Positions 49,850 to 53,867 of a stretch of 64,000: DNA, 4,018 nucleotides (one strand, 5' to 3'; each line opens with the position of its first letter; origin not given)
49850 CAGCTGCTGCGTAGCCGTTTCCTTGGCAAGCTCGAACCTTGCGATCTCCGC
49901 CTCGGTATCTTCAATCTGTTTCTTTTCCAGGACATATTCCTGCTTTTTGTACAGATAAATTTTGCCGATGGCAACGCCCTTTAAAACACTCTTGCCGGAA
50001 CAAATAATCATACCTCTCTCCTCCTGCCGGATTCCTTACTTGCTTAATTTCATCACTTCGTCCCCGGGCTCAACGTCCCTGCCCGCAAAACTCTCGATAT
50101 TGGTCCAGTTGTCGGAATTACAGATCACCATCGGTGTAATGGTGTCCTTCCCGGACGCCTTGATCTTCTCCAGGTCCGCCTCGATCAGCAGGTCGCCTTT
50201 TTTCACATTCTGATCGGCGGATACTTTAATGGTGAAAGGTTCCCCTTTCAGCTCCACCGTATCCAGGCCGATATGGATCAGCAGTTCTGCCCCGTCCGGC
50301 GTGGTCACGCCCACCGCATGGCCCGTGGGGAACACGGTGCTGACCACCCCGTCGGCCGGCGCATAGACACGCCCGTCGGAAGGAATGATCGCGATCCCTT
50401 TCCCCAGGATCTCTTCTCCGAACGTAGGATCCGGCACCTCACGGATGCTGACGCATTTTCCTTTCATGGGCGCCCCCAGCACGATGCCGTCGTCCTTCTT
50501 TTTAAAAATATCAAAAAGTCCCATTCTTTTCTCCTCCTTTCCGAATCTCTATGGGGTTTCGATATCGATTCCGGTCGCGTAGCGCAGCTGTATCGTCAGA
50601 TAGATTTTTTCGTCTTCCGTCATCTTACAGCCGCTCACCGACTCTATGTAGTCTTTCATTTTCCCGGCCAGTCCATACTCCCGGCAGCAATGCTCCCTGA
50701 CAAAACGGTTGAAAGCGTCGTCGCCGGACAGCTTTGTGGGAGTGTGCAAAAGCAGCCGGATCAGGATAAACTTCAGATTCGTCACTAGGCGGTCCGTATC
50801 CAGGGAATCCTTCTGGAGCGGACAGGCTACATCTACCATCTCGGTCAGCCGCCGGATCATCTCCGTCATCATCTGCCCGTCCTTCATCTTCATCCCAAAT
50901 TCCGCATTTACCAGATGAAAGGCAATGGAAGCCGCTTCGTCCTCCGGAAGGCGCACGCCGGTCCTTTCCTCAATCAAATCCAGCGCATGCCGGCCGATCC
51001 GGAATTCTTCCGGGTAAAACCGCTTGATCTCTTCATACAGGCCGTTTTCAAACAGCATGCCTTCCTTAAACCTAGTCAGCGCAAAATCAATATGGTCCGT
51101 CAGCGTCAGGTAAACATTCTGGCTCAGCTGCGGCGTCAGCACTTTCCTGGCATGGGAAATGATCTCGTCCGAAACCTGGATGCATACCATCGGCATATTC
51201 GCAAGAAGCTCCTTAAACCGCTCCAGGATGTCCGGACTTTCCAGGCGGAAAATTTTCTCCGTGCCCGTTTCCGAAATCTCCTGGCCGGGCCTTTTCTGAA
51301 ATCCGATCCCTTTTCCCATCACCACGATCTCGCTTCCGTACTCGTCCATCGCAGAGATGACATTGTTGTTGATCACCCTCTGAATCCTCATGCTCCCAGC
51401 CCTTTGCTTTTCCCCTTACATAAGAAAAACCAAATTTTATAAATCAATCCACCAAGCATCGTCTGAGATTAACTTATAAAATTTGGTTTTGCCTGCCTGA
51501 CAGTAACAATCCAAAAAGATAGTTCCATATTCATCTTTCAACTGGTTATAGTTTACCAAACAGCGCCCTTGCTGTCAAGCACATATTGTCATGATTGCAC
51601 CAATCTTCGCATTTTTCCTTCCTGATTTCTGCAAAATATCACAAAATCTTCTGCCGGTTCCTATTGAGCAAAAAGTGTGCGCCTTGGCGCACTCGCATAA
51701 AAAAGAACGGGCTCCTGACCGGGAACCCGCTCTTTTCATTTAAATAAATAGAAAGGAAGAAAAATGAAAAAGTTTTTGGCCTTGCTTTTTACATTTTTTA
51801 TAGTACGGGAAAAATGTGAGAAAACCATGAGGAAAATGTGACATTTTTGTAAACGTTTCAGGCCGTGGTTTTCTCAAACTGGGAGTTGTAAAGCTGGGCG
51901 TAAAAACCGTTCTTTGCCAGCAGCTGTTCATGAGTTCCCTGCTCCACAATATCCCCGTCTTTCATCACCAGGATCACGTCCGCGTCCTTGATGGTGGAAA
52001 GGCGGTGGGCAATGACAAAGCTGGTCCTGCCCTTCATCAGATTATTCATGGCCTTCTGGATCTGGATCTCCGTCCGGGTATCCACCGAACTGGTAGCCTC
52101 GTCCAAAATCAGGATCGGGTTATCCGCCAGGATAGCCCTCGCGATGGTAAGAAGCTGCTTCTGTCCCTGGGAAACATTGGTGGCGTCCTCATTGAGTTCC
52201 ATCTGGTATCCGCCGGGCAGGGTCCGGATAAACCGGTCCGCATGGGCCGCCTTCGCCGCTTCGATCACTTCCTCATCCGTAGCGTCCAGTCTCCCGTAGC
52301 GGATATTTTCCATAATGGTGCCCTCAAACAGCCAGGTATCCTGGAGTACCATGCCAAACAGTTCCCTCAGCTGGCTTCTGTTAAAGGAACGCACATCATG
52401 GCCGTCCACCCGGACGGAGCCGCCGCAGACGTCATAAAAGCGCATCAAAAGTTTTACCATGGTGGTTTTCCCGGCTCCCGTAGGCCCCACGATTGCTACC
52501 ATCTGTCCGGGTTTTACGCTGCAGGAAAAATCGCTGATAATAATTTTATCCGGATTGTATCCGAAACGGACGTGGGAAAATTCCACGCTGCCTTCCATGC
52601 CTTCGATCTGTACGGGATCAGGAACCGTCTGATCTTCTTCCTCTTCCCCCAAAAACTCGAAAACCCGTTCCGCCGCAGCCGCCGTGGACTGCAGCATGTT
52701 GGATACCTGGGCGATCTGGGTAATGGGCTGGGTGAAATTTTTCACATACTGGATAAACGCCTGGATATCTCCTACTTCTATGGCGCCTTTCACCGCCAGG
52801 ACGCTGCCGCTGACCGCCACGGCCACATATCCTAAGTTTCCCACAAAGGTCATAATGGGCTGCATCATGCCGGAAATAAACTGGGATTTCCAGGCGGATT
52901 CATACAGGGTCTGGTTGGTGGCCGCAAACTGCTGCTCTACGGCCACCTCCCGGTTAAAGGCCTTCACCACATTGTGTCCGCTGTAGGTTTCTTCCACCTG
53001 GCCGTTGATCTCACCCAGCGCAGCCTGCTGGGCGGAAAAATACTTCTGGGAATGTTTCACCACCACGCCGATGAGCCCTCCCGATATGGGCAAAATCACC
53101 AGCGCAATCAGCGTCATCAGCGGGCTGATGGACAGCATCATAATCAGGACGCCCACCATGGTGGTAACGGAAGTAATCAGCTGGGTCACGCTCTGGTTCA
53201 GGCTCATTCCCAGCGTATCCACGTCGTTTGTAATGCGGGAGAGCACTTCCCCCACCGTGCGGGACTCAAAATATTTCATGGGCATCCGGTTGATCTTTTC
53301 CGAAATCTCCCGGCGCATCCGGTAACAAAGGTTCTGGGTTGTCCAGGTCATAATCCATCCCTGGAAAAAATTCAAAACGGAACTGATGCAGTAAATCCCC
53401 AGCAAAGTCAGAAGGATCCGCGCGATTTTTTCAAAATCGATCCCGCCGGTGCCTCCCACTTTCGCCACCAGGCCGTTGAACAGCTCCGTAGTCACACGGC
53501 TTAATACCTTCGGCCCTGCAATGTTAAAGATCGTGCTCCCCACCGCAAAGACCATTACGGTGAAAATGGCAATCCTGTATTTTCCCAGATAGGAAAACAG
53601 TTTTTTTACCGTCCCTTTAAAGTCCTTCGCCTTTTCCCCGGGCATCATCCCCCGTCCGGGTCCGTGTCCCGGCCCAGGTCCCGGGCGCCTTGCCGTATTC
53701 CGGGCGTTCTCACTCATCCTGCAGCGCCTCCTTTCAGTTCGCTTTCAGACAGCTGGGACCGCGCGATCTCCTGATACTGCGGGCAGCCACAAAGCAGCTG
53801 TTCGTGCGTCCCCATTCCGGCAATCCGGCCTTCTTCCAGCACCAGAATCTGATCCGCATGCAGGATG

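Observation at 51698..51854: Candidate two-component-controlled sRNA with an anti-SD/anti-AUG tract (csRNA-like)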

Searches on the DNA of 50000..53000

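Call 5: search_rna_families(source=window, start=50000, end=53000, threshold=evalue, max_evalue=10)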
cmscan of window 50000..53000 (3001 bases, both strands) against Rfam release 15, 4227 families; matches with E-value up to 10: 12.
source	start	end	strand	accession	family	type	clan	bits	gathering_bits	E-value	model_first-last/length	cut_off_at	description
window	51405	51544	-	RF03530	bglG-cis-reg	Cis-reg;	-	41.1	80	2.3e-05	1-137/137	no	cis-regulatory element of the bglG/LicT operon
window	51693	51793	-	RF00558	L20_leader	Cis-reg; leader;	-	34.2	58.7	0.0003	1-127/127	no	Ribosomal protein L20 leader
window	51660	51754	+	RF02621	BSnc120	Gene; sRNA;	-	24.9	114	0.012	1-88/88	no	Brucella sRNA 120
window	51698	51796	-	RF00616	LhrC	Gene; sRNA;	CL00114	21.7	110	4.1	1-111/111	no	Listeria LhrC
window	50148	50212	-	RF01281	snoR35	Gene; snRNA; snoRNA; CD-box;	CL00053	20.5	40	0.33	1-81/81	no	Small nucleolar RNA snoR35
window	51700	51737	-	RF03483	MIR319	Gene; miRNA;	-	19.4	54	1.2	1-92/92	no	MIR319 microRNA precursor family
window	51414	51496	-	RF03798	MIR4227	Gene; miRNA;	-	19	100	2.9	1-122/122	no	MIR4227 microRNA precursor family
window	51704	51817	-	RF04180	BTnc231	Gene; sRNA;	-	16.6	80.4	3.8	1-154/154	no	Bacteroides sRNA BTnc231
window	50846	50896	-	RF01306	sR52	Gene; snRNA; snoRNA; CD-box;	-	16.3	50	3.2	1-60/60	no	Small nucleolar RNA sR52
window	52528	52619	+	RF02085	Yar_1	Gene; lncRNA;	-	14.2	50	9.9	1-74/74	no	Yellow-achaete intergenic RNA conserved region 1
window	50843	50897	-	RF01134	sR30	Gene; snRNA; snoRNA; CD-box;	-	14.1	38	2.7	1-57/57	no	Small nucleolar RNA sR30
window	51699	51801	-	RF02377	SurA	Gene; sRNA;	-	13.8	100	1.4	1-279/279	no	SurA sRNA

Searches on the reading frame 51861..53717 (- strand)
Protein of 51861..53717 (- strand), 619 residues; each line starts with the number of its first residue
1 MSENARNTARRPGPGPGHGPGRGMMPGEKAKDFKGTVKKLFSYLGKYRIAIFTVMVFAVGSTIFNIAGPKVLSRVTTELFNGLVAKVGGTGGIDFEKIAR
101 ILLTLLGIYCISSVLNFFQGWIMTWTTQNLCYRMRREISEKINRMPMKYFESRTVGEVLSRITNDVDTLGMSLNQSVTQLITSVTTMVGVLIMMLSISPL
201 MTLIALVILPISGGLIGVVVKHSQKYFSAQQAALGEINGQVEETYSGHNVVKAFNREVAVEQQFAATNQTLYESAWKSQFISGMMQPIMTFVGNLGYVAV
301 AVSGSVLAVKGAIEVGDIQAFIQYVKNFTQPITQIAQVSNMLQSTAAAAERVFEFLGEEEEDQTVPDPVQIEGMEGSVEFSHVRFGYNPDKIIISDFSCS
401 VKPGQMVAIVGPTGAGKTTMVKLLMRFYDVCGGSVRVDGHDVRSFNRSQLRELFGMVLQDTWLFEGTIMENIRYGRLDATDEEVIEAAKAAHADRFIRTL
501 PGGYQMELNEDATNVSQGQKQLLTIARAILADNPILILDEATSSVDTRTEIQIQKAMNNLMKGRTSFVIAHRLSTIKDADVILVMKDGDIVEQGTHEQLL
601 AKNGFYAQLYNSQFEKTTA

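Call 50: search_protein_families(library=pfam, proteins=[window:51861-53717:-])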
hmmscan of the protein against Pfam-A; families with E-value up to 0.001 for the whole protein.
window:51861-53717:- (619 aa): 7 families
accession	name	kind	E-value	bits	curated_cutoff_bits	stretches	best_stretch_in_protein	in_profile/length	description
PF00664.28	ABC_membrane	-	1.5e-58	199.1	28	1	52-331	2-273/274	ABC transporter transmembrane region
PF00005.33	ABC_tran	-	3.9e-28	99.2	25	1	395-543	2-137/137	ABC transporter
PF13401.12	AAA_22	-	3e-05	24.8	27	1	404-543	5-95/130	AAA domain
PF02463.25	SMC_N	-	3.2e-05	23.9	40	0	514-585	136-211/220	RecF/RecN/SMC N terminal domain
PF00004.35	AAA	-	4.3e-05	24.4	21.2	0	408-566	2-97/131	ATPase family associated with various cellular activities (AAA)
PF13604.12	AAA_30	-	0.00073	19.8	27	0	404-437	18-51/191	AAA domain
PF06472.20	ABC_membrane_2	-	0.00094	19.1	24.4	0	51-233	17-192/269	ABC transporter transmembrane region 2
